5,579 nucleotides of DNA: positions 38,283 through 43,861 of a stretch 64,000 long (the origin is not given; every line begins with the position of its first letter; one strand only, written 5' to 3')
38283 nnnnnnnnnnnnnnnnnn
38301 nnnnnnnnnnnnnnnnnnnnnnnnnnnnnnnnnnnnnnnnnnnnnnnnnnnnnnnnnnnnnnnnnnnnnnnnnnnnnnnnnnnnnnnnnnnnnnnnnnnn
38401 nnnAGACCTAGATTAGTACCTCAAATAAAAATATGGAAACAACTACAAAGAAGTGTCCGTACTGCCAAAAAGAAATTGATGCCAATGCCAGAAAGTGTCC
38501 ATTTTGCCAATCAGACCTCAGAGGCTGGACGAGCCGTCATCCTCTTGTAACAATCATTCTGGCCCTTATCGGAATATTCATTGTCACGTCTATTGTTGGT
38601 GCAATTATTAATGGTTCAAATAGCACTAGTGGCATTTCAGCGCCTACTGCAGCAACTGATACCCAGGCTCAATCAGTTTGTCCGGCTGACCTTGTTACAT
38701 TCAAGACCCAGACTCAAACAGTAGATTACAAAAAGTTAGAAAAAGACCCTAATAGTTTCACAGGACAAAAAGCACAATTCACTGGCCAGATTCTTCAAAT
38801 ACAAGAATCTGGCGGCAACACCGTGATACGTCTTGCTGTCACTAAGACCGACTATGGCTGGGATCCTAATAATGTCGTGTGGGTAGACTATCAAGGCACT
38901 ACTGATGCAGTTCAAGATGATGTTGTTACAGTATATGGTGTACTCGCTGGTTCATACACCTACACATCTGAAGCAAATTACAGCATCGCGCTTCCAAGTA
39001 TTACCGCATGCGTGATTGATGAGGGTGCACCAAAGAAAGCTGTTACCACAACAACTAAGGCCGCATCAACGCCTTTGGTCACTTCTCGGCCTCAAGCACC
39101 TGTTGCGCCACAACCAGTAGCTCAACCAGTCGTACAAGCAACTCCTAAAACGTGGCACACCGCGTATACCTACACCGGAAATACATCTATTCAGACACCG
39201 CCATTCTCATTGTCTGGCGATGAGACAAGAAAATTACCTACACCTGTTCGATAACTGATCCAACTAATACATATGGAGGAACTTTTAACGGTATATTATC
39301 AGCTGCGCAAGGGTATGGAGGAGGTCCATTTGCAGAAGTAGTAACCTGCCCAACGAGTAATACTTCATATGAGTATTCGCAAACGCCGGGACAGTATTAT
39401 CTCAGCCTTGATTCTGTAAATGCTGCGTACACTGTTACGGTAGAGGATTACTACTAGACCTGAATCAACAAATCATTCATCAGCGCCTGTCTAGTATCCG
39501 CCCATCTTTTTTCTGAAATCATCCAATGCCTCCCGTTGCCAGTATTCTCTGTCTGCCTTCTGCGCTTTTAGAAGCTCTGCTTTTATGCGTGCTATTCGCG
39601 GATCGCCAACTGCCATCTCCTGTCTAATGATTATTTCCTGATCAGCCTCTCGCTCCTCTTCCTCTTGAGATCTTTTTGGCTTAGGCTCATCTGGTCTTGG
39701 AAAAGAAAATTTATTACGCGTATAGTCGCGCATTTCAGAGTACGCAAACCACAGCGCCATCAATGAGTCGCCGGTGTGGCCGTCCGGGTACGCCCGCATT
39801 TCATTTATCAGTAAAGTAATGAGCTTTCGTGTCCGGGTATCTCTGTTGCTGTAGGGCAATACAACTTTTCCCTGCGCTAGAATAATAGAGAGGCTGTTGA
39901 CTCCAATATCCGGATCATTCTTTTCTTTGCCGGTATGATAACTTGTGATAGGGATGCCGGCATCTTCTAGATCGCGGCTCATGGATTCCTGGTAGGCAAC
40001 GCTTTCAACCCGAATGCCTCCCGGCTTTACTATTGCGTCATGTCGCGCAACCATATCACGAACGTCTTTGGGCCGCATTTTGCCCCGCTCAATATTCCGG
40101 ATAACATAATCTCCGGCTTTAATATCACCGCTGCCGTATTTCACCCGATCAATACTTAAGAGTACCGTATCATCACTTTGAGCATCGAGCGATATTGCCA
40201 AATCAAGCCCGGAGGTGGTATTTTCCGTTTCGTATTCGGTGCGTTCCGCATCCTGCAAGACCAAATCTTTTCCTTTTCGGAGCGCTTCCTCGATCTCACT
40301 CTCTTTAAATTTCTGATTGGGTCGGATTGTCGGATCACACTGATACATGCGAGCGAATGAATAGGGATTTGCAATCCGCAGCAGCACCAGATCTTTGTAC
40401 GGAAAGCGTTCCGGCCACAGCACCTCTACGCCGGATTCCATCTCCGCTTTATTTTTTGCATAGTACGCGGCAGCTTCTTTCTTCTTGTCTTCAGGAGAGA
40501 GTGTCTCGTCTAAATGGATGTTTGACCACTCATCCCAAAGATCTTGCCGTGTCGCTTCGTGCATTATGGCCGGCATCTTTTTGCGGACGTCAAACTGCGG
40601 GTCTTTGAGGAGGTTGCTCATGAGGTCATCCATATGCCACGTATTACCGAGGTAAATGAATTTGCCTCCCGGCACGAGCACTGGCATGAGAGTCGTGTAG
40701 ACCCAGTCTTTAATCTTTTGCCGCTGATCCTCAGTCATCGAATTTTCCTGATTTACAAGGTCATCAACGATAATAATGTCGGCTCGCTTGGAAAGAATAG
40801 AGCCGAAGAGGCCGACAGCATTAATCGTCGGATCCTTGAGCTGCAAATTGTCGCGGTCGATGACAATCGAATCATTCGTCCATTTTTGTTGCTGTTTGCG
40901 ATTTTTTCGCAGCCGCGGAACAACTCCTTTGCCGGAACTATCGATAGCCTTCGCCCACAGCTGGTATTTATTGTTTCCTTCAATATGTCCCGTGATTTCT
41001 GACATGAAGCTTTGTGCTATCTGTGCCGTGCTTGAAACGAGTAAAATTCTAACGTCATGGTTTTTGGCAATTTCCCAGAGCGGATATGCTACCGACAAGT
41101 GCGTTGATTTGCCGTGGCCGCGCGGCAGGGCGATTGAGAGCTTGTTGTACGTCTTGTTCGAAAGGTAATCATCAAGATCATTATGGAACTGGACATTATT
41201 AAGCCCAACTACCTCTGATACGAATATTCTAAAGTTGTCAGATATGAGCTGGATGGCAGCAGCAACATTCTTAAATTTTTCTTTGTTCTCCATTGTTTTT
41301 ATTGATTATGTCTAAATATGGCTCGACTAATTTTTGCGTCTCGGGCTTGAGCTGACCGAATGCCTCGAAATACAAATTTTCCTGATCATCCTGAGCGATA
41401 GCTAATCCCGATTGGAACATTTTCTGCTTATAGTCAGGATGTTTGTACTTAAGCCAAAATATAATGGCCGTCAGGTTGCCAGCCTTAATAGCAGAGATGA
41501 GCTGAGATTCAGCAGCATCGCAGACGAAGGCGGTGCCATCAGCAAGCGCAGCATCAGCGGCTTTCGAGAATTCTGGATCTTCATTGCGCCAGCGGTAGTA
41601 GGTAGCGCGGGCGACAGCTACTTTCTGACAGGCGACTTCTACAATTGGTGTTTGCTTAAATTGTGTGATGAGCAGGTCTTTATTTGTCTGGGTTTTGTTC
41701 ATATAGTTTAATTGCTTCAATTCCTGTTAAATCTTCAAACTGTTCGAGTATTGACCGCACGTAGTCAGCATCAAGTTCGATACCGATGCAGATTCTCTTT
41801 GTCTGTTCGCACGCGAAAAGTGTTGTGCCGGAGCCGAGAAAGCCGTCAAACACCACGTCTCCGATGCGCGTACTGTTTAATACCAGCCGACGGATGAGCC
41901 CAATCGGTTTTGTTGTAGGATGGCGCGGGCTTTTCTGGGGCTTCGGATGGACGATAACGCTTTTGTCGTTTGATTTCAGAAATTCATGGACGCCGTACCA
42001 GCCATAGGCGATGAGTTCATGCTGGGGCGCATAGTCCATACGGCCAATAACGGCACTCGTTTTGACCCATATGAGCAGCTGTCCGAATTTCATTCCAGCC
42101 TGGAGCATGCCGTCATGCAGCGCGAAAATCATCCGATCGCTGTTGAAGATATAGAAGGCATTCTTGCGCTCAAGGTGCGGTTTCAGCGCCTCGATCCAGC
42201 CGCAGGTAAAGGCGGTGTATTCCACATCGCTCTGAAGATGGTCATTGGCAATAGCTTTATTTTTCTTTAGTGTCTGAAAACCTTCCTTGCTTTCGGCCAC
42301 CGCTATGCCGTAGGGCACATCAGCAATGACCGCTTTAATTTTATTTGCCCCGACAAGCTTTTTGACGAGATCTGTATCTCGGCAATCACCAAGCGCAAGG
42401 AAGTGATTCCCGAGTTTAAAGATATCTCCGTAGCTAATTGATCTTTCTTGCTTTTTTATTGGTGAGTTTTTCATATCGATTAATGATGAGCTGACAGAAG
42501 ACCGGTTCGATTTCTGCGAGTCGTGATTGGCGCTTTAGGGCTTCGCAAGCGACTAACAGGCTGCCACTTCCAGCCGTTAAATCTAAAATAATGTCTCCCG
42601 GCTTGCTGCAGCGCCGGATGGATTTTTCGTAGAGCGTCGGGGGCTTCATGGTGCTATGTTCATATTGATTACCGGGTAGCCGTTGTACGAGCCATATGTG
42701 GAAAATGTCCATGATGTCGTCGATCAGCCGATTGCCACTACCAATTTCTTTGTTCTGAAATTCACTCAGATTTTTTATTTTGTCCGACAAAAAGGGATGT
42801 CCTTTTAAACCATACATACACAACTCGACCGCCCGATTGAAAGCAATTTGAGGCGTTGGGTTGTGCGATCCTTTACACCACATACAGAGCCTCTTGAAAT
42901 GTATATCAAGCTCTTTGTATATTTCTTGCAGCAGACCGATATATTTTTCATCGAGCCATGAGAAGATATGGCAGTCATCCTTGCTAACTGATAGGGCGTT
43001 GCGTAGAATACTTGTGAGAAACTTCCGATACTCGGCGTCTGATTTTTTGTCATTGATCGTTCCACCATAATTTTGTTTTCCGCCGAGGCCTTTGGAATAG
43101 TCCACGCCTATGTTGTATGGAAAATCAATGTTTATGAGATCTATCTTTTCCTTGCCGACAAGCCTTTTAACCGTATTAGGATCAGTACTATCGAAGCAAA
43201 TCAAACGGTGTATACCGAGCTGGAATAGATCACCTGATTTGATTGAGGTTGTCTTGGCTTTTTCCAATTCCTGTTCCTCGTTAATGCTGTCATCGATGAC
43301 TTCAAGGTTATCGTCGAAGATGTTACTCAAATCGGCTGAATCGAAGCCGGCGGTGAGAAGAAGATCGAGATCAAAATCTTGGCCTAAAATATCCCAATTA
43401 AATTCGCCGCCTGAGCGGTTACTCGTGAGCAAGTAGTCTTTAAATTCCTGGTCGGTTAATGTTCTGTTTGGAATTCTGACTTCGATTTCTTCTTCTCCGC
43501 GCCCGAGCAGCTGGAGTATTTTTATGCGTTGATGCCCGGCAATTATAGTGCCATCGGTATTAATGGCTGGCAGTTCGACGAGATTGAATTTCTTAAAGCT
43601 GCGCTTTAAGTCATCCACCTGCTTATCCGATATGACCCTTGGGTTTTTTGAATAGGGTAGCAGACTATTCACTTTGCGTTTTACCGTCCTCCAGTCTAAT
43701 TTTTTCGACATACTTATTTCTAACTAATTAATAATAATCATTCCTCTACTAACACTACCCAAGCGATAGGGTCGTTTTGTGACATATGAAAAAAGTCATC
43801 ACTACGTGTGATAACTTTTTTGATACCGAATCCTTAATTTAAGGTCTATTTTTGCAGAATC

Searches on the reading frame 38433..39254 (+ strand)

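Call 25: search_protein_families(library=pfam, proteins=[window:38433-39254:+], max_evalue=0.001)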
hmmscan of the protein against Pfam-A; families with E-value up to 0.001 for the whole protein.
window:38433-39254:+ (273 aa): 2 families
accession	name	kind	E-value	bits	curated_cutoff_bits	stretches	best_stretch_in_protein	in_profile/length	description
PF03843.18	Slp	-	0.00051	19.9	22.5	0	92-146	14-68/153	Outer membrane lipoprotein Slp family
PF10571.15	UPF0547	-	0.0009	19.8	29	0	6-26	1-21/26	Uncharacterised protein family UPF0547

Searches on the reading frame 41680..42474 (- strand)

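Call 25: search_protein_families(library=pfam, proteins=[window:41680-42474:-], max_evalue=0.001)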
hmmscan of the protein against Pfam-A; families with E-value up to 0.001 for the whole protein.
window:41680-42474:- (264 aa): 1 family
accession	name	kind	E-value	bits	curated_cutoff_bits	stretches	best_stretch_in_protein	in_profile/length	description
PF01555.25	N6_N4_Mtase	-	3.8e-29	102.7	26.7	1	46-242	1-219/221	DNA methylase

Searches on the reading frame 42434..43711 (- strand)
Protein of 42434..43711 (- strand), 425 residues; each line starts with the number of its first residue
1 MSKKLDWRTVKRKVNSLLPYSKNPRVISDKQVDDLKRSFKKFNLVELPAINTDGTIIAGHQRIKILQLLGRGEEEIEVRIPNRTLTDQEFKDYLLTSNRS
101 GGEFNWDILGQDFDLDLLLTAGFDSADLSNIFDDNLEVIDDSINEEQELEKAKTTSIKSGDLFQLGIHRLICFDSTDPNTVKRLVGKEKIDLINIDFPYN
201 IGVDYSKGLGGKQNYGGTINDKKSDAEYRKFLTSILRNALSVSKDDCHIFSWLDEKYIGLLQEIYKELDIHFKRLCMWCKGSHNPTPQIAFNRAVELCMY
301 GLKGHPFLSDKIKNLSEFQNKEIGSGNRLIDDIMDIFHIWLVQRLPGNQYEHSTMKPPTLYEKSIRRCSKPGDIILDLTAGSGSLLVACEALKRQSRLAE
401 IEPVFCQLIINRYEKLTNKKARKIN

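Call 25: search_protein_families(library=pfam, proteins=[window:42434-43711:-], max_evalue=0.001)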
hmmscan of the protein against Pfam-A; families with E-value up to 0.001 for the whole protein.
window:42434-43711:- (425 aa): 1 family
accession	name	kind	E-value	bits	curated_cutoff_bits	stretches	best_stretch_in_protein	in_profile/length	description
PF01555.25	N6_N4_Mtase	-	2.7e-24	86.8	26.7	1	190-409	1-219/221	DNA methylase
